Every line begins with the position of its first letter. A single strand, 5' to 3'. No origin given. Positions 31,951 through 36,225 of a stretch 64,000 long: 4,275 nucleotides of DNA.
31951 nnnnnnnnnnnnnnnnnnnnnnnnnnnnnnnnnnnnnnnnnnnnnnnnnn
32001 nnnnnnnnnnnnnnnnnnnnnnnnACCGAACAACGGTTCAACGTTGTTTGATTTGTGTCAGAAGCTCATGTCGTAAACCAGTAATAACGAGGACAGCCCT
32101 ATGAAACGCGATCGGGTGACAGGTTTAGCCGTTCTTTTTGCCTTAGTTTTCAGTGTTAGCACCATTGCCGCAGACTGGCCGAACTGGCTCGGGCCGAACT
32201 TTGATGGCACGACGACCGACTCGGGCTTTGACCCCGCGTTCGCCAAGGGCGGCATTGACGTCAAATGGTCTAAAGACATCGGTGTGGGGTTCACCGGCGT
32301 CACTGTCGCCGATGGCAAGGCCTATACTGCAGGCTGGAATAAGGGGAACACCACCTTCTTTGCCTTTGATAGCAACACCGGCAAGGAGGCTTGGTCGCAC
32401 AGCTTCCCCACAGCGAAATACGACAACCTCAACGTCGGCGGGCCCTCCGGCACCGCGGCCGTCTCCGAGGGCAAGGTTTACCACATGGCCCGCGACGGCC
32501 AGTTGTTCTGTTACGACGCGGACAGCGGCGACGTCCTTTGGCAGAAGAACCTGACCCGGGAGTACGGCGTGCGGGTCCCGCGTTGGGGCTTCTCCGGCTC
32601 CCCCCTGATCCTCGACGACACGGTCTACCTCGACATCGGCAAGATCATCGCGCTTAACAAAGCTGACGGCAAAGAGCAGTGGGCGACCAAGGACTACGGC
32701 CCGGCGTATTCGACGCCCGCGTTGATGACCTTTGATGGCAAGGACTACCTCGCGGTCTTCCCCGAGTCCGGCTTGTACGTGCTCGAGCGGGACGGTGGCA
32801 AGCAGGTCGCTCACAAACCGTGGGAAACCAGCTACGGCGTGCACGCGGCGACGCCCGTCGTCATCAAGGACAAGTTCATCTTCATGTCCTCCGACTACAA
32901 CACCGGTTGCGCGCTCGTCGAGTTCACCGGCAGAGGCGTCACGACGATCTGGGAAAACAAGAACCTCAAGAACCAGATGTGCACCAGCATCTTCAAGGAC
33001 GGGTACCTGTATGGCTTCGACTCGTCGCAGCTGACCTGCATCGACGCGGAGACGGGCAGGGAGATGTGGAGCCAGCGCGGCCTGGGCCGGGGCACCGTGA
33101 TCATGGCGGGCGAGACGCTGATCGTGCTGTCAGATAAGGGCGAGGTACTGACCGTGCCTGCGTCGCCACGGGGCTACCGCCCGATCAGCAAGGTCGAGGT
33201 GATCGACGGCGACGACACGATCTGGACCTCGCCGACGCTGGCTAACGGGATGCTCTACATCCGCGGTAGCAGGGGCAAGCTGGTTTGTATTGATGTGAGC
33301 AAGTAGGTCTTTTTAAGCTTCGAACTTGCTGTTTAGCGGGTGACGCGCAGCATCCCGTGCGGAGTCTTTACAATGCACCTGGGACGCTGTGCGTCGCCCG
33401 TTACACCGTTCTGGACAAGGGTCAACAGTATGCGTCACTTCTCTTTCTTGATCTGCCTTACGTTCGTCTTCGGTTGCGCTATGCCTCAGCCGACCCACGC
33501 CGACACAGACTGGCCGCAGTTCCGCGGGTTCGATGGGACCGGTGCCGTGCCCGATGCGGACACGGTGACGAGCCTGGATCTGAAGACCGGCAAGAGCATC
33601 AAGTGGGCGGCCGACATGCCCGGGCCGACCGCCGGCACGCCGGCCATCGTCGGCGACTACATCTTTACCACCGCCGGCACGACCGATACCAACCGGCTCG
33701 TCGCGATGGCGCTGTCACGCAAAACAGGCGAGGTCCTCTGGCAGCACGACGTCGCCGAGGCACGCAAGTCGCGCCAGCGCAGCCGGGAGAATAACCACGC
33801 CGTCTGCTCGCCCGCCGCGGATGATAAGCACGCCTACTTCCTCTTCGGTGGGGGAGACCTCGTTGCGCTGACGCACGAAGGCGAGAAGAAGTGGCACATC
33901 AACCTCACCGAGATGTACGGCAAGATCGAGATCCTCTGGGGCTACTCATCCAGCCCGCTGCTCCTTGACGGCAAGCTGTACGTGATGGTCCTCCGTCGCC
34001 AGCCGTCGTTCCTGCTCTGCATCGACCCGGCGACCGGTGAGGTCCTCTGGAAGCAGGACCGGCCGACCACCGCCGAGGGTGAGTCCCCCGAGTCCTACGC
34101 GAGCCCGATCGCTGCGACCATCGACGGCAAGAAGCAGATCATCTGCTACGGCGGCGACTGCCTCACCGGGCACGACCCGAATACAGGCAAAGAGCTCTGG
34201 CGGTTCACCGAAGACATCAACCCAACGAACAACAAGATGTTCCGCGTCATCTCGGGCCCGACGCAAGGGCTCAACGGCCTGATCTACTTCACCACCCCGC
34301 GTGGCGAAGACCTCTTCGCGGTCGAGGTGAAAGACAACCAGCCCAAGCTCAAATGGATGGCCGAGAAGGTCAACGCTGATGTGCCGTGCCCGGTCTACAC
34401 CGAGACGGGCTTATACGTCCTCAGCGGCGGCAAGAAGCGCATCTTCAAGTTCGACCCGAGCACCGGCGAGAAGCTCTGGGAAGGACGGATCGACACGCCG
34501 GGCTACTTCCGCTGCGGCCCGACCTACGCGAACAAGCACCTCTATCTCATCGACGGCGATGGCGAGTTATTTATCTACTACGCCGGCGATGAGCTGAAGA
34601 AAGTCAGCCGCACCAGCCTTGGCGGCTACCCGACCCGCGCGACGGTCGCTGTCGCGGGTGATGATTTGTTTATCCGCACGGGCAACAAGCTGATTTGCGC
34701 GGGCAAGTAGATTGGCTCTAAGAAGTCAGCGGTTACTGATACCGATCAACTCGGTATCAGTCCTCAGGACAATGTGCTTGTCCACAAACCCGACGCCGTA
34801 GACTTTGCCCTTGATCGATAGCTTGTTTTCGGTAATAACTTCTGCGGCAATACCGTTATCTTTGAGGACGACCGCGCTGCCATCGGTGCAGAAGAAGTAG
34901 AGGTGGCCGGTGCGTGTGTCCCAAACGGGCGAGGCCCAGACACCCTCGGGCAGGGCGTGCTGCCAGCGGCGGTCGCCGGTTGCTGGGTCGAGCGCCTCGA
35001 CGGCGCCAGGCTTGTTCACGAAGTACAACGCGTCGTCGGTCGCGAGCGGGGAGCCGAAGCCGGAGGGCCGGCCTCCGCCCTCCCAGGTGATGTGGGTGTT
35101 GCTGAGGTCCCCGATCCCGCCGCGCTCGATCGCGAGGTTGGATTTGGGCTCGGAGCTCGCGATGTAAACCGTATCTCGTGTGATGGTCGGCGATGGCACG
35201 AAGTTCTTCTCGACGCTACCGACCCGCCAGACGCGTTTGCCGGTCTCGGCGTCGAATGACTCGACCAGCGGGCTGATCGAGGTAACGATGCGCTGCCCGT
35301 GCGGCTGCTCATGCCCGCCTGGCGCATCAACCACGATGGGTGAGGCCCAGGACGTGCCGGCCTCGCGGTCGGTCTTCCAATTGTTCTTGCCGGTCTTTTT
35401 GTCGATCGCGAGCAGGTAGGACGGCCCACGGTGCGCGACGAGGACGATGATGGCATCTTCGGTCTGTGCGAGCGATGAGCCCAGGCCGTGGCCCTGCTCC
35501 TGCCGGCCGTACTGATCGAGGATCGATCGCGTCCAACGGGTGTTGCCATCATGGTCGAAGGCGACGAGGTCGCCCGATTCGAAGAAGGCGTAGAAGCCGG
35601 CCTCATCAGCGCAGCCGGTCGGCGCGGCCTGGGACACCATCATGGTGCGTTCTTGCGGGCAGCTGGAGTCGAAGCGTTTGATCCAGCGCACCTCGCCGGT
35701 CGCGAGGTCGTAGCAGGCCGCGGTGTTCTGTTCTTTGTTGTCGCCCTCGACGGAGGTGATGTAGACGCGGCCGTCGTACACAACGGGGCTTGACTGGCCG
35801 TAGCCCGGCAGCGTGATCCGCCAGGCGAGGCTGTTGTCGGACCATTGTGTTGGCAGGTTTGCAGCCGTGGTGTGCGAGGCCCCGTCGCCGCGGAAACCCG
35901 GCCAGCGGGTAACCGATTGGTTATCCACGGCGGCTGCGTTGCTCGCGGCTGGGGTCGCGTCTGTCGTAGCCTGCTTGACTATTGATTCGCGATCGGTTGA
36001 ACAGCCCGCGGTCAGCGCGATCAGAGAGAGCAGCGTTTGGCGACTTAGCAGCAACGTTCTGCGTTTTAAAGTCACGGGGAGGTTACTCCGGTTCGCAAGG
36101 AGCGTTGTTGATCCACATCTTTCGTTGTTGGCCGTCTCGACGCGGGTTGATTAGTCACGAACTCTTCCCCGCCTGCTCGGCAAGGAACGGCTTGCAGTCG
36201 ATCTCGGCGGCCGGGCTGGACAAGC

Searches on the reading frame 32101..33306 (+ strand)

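Call 52: search_protein_families(library=pfam, proteins=[window:32101-33306:+])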
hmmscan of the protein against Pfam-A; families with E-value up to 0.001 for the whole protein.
window:32101-33306:+ (401 aa): 3 families
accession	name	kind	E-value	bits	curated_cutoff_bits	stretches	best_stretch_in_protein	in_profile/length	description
PF13360.13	PQQ_2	-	2.3e-29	103.1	27.6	1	88-325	7-233/233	Outer membrane protein assembly factor BamB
PF01011.28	PQQ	-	5.9e-11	42.2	26.7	0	64-106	539-580/595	Glucose/ethanol/alcohol dehydrogenase, beta-propeller domain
PF13570.13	Beta-prop_ACSF4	-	1.1e-08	35.4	133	0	120-210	100-185/329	Beta-alanine-activating enzyme, beta-propeller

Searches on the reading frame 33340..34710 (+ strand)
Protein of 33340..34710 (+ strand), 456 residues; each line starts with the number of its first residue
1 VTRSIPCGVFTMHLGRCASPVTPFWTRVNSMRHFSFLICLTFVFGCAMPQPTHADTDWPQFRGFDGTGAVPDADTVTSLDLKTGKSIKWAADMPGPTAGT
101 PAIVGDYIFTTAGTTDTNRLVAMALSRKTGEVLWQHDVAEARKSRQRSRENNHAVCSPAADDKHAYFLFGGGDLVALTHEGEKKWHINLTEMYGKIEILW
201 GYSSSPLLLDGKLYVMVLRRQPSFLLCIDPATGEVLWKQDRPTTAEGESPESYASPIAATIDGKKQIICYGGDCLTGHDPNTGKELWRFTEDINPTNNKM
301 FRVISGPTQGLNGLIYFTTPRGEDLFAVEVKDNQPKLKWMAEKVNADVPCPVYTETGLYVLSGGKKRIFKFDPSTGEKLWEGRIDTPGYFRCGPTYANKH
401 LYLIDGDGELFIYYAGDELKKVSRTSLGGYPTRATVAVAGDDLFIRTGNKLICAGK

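Call 52: search_protein_families(library=pfam, proteins=[window:33340-34710:+])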
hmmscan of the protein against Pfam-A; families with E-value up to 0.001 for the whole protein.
window:33340-34710:+ (456 aa): 3 families
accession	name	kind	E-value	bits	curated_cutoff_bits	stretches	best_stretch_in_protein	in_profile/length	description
PF13360.13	PQQ_2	-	1.1e-31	110.7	27.6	3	70-240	38-196/233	Outer membrane protein assembly factor BamB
PF01011.28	PQQ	-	9.9e-12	44.8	26.7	0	202-252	49-96/595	Glucose/ethanol/alcohol dehydrogenase, beta-propeller domain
PF13570.13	Beta-prop_ACSF4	-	9.1e-08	32.3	133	1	76-269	115-276/329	Beta-alanine-activating enzyme, beta-propeller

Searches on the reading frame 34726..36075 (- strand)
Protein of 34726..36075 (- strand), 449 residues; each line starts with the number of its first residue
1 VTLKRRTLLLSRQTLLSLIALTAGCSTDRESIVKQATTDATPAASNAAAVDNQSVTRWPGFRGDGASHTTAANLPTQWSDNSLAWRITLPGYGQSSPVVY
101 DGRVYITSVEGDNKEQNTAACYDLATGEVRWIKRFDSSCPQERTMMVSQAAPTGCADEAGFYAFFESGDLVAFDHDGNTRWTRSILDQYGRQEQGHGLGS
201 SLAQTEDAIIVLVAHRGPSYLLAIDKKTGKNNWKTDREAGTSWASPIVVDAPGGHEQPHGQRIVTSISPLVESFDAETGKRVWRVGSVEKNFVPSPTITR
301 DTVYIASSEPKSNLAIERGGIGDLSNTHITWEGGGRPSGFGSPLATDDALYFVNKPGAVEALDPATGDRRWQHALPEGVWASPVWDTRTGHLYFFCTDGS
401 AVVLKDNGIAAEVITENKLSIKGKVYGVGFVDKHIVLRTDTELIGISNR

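Call 52: search_protein_families(library=pfam, proteins=[window:34726-36075:-])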
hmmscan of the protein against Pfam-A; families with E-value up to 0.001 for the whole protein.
window:34726-36075:- (449 aa): 3 families
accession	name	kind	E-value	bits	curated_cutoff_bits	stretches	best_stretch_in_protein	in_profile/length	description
PF13360.13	PQQ_2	-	5.6e-27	95.3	27.6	2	77-240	47-199/233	Outer membrane protein assembly factor BamB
PF13570.13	Beta-prop_ACSF4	-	4.2e-12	46.5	133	1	220-434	72-266/329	Beta-alanine-activating enzyme, beta-propeller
PF01011.28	PQQ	-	3.8e-11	42.8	26.7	1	342-374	52-84/595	Glucose/ethanol/alcohol dehydrogenase, beta-propeller domain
